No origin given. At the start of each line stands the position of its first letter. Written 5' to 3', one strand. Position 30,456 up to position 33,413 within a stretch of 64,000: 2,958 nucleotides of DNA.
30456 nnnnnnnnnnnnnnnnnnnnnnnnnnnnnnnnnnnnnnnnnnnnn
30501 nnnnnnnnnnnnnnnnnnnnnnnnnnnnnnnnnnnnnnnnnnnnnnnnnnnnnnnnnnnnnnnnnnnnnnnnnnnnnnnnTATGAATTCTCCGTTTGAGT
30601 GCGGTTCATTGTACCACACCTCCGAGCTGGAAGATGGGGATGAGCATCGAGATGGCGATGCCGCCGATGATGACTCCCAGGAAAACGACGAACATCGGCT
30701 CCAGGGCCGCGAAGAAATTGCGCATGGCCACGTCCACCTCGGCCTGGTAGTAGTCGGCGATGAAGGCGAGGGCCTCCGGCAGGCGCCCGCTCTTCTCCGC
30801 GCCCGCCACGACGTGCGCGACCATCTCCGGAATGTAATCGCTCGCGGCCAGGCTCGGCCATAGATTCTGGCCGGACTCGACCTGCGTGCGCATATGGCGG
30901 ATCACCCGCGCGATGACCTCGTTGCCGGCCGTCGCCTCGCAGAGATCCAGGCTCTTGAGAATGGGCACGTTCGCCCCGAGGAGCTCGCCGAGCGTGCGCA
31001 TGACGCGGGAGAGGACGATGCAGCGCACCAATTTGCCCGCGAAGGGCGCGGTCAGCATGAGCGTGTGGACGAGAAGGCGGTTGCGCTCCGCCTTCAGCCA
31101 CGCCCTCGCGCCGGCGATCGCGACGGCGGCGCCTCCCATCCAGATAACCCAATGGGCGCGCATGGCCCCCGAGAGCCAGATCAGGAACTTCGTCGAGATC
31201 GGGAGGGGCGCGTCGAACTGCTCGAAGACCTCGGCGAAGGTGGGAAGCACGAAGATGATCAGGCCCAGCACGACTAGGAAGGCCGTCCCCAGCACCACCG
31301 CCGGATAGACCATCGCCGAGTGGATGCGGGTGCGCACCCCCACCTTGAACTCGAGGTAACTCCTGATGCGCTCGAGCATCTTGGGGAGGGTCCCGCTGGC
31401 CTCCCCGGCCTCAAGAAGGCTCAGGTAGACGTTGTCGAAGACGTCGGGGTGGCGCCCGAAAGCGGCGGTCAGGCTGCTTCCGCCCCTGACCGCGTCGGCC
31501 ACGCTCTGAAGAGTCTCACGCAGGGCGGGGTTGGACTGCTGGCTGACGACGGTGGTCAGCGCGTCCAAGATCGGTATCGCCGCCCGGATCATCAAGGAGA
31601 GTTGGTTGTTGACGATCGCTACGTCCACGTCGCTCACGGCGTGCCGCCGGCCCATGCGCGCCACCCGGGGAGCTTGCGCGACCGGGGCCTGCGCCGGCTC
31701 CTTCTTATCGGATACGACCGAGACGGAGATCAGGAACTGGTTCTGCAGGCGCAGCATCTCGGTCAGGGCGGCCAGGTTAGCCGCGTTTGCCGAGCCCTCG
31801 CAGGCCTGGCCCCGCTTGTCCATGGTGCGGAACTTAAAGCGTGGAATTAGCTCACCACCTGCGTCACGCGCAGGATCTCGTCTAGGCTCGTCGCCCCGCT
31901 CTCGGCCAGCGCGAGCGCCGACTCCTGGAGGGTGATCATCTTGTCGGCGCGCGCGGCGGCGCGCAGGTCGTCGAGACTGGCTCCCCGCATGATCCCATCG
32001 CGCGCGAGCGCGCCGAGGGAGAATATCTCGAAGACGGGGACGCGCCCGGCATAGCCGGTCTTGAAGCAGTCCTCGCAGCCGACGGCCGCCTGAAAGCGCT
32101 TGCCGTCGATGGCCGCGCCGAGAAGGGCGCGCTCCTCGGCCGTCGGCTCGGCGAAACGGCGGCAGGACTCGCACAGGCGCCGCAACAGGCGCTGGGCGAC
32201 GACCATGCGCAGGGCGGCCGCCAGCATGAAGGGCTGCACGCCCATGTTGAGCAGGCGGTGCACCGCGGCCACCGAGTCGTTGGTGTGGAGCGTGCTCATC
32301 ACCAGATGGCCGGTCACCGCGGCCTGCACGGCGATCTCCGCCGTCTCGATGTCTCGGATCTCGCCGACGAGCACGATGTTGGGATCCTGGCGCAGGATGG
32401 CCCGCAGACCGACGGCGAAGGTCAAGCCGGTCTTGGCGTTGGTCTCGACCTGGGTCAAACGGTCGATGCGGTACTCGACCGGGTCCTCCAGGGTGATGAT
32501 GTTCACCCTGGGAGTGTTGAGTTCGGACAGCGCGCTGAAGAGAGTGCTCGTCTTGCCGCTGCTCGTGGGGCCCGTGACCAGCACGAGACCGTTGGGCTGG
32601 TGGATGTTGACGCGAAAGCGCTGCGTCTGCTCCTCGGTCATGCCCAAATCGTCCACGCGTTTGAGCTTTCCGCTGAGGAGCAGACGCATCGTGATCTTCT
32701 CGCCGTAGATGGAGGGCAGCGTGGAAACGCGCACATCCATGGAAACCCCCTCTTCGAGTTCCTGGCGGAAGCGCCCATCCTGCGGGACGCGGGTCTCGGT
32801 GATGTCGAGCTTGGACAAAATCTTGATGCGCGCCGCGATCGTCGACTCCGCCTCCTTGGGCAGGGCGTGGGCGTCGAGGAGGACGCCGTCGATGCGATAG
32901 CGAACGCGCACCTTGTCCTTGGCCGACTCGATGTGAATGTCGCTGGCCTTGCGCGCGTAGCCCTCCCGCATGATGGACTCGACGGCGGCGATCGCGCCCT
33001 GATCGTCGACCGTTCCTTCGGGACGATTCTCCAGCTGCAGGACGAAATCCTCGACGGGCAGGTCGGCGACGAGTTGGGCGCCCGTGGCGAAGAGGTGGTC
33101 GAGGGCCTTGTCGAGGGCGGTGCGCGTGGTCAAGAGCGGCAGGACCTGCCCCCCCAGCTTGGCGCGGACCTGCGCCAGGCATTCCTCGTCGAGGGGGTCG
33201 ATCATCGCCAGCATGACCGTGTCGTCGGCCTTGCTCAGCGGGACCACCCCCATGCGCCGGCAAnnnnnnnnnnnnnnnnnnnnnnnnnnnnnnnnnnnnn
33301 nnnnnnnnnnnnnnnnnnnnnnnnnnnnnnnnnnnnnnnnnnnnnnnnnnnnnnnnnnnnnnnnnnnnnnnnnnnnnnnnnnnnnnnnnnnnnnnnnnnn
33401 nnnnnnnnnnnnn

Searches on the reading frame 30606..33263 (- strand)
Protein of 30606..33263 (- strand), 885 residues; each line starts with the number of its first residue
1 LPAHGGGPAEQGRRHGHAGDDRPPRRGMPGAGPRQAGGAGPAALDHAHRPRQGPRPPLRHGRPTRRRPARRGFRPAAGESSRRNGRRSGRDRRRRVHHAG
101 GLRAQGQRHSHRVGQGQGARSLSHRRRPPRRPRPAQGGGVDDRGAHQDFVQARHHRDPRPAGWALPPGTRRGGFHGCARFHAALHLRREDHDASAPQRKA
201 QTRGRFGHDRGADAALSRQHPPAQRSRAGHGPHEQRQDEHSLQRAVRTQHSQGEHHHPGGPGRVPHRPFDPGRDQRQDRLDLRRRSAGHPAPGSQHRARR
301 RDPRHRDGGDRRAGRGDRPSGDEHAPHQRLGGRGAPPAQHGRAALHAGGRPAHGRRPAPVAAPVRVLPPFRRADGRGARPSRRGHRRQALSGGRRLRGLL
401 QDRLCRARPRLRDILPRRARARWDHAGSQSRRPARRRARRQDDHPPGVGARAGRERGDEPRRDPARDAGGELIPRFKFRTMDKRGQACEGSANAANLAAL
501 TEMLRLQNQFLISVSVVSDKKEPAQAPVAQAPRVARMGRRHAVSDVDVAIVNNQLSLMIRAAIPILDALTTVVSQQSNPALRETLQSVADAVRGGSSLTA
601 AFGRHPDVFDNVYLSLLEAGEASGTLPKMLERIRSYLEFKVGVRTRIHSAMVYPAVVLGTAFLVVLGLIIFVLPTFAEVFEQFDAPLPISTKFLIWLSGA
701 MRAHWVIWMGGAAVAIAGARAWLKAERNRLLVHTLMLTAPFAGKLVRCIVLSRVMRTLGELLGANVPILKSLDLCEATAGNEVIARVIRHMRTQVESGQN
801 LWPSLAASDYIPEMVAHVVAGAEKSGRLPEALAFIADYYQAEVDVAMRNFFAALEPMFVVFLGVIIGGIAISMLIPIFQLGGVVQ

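Call 18: search_protein_families(library=pfam, proteins=[window:30606-33263:-], max_evalue=0.00001)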
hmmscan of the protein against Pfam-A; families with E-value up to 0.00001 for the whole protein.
window:30606-33263:- (885 aa): 1 family
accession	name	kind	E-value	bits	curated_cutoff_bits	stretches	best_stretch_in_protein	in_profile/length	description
PF00482.28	T2SSF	-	1.6e-51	173.9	25.2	2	554-674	4-125/125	Type II secretion system (T2SS), protein F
